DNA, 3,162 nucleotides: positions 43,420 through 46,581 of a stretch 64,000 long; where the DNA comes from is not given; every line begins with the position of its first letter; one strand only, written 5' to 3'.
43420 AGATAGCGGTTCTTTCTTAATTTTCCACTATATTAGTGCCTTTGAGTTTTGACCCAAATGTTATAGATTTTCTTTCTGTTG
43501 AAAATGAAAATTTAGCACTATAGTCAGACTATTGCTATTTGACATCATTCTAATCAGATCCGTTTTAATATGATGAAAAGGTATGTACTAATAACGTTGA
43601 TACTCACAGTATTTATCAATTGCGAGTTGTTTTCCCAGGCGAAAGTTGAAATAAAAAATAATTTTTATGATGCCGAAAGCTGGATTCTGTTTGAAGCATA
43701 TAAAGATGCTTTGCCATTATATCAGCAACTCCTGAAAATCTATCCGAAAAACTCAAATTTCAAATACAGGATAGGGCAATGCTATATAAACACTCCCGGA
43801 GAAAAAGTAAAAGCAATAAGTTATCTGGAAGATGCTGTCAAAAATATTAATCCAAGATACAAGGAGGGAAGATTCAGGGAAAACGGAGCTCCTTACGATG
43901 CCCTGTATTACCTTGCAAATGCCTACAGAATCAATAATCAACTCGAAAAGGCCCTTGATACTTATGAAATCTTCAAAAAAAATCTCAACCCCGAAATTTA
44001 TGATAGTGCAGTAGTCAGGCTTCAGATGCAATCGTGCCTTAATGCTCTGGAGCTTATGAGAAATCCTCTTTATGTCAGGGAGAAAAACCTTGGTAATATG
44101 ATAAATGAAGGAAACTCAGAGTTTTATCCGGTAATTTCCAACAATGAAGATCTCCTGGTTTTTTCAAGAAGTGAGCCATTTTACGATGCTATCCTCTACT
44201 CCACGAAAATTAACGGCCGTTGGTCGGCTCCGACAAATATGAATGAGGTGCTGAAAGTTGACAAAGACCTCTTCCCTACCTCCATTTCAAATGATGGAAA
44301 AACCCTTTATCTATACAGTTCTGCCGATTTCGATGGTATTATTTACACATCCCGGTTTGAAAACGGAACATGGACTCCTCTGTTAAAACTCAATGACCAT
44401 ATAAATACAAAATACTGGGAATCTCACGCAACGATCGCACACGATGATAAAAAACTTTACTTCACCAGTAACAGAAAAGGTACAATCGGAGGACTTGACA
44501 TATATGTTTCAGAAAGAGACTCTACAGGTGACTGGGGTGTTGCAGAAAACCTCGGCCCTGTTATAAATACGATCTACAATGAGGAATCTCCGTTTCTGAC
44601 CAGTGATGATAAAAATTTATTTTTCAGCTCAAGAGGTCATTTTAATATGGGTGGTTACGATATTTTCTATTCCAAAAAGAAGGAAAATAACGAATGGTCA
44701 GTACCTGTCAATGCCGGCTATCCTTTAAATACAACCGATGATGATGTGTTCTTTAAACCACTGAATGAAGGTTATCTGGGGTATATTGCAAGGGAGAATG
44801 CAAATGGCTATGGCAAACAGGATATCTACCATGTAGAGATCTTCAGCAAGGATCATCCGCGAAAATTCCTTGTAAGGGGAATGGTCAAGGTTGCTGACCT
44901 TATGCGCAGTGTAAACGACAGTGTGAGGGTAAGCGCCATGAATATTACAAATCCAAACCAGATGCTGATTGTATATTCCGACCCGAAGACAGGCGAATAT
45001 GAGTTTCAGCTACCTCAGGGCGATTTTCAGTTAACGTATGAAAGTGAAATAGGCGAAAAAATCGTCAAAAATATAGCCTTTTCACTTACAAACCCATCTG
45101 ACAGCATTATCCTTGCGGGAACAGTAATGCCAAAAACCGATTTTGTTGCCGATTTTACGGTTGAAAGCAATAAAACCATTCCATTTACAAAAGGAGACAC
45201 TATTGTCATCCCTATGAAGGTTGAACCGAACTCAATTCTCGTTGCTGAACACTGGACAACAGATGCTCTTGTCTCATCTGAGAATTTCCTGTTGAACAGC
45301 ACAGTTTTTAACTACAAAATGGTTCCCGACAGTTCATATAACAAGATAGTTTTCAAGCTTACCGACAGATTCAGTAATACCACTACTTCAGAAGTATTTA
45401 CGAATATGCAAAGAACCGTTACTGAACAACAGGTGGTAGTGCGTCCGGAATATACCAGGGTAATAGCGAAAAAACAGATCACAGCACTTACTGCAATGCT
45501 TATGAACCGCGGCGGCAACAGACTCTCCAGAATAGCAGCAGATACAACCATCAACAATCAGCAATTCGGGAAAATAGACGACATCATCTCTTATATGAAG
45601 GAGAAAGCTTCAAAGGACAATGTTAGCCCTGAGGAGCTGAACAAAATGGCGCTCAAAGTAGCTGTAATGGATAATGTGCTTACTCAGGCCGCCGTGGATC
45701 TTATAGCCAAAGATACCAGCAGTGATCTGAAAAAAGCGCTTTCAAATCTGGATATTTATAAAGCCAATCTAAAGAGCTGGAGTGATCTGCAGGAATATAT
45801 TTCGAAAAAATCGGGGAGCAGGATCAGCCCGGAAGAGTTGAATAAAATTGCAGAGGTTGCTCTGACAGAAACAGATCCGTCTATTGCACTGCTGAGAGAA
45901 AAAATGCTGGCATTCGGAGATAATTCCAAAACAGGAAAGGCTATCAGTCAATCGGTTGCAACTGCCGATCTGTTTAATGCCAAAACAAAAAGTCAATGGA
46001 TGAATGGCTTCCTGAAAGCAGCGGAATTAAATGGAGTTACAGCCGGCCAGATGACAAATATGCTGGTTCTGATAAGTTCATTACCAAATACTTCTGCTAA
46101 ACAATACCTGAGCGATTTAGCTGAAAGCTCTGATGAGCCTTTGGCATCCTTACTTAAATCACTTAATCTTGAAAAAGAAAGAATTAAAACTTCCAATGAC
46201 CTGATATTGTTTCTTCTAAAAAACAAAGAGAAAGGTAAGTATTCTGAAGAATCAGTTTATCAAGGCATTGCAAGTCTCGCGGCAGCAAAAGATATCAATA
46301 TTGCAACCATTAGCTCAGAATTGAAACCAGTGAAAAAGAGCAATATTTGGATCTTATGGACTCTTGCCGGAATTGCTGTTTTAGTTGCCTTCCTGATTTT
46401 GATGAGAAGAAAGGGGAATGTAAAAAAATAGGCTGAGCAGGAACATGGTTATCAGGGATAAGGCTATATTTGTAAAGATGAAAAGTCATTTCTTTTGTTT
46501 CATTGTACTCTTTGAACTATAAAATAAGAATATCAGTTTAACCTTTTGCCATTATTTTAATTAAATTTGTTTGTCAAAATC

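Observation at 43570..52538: Array of four paralogous TPR + TolB-like PD40 proteins whose C-termini differ (inner-membrane anchor, none, SPOR, OmpA + 2 SPOR): a Tol-Pal/CpoB-like domain set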

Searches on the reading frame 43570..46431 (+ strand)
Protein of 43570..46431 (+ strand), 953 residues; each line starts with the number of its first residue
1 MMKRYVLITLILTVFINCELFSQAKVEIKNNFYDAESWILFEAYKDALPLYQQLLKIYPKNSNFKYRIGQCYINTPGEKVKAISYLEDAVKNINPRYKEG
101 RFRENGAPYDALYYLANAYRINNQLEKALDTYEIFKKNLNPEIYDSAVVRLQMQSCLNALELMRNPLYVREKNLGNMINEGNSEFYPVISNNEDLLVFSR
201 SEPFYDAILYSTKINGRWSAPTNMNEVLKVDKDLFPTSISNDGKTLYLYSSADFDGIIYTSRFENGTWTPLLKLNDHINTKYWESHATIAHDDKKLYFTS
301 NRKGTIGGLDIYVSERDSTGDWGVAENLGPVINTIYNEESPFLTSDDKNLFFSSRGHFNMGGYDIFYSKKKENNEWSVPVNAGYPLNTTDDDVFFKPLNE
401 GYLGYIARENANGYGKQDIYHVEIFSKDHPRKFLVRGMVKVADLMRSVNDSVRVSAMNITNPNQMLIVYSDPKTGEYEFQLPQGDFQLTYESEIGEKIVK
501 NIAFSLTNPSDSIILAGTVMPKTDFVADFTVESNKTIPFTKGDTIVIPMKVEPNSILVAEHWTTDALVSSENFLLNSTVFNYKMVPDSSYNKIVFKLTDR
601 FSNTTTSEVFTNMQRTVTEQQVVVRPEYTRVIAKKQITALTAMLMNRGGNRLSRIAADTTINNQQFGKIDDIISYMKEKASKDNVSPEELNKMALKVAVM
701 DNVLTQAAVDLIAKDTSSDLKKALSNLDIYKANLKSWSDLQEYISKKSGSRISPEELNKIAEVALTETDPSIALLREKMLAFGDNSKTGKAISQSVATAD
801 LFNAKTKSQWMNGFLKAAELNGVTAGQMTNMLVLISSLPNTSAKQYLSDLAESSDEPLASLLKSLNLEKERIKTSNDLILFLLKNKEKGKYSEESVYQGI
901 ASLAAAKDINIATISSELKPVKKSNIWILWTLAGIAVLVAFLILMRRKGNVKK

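Call 3: search_protein_families(library=pfam, proteins=[window:43570-46431:+], max_evalue=0.1)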
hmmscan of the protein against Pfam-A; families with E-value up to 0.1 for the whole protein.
window:43570-46431:+ (953 aa): 9 families
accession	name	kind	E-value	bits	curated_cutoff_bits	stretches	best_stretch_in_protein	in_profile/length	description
PF07676.18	PD40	-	2.1e-13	50.3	20.9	2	328-366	1-37/38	WD40-like Beta Propeller Repeat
PF14559.12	TPR_19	-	7e-08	33.1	25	1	43-93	6-55/68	Tetratricopeptide repeat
PF13174.12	TPR_6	-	8e-07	29.8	26.3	0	110-138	1-29/33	Tetratricopeptide repeat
PF13432.12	TPR_16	-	3.6e-05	24.5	32.7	0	44-92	13-60/65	Tetratricopeptide repeat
PF13431.12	TPR_17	-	9.1e-05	22.9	24.4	0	109-129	13-33/34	Tetratricopeptide repeat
PF13428.12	TPR_14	-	0.00078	20.3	23.5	0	110-135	2-27/44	Tetratricopeptide repeat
PF07719.23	TPR_2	-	0.0009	19.6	27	0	110-133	2-25/34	Tetratricopeptide repeat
PF12895.13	ANAPC3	-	0.07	13.9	27.2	0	43-88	4-48/82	Anaphase-promoting complex, cyclosome, subunit 3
PF00515.34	TPR_1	-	0.076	13.3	27.8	1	110-133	2-25/34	Tetratricopeptide repeat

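Call 4: search_protein_families(library=ncbifam, proteins=[window:43570-46431:+], max_evalue=0.1)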
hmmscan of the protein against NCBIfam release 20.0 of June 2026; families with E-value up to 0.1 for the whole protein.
window:43570-46431:+ (953 aa): 4 families
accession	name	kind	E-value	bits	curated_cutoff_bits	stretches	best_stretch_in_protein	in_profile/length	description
NF053607.1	CHU_0125_OmpA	equivalog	7.2e-43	147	620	1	107-488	85-478/639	CHU_0125 family OmpA-like outer membrane integrity protein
NF052230.1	T9SS_PorE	exception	1.8e-33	115.7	600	1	11-424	9-418/648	PorE family type IX secretion system protein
NF040959.1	MamA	equivalog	7e-05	22.3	200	1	38-95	115-170/204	magnetosome protein MamA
TIGR02552.1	LcrH_SycD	equivalog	0.0028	17.4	104.8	1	38-92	62-115/136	SycD/LcrH family type III secretion system chaperone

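Call 21: find_homologous_proteins(query=window:43570-46431:+, max_evalue=0.00001)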
Query window:43570-46431:+ (953 aa): 3831 proteins with E <= 0.00001 among 8000 candidates; the best 120 are listed.
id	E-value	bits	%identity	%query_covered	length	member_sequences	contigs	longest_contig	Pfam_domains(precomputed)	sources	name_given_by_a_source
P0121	0.0e+0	1882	100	89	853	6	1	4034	PF07676.19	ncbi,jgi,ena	jgi:hypothetical protein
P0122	0.0e+0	1845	61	96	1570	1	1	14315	PF10273.15,PF07676.19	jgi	jgi:hypothetical protein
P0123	0.0e+0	1543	55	95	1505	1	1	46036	PF07676.19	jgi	jgi:hypothetical protein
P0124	0.0e+0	1491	68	99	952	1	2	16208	PF14559.13,PF07676.19,PF13174.13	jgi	jgi:hypothetical protein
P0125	0.0e+0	1482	68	99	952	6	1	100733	PF14559.13,PF13432.13,PF13428.13,PF07676.19,PF13174.13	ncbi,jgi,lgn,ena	ncbi:MAG: tetratricopeptide repeat protein [Bacteroidales bacterium]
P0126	0.0e+0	1480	68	99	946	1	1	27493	PF14559.13,PF07676.19,PF13174.13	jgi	jgi:tetratricopeptide (TPR) repeat protein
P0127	0.0e+0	1479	68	100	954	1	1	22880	PF14559.13,PF07676.19,PF13174.13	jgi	jgi:tetratricopeptide (TPR) repeat protein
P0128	0.0e+0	1471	68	99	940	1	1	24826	PF14559.13,PF13428.13,PF07676.19,PF13174.13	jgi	jgi:hypothetical protein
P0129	0.0e+0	1465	67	100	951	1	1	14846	PF14559.13,PF07676.19,PF13174.13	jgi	jgi:tetratricopeptide (TPR) repeat protein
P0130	0.0e+0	1463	67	99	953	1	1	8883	PF14559.13,PF13432.13,PF07676.19,PF07719.24,PF13174.13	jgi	jgi:hypothetical protein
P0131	0.0e+0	1461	66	99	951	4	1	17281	PF14559.13,PF13432.13,PF07676.19,PF13174.13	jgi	-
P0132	0.0e+0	1456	68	98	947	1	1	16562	PF14559.13,PF07676.19,PF13174.13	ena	-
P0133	0.0e+0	1450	66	100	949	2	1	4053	PF14559.13,PF13432.13,PF07676.19,PF13174.13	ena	-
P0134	0.0e+0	1449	67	98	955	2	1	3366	PF14559.13,PF13431.13,PF13428.13,PF07676.19,PF07719.24,PF13174.13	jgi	-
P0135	0.0e+0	1447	66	98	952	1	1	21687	PF07676.19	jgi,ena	-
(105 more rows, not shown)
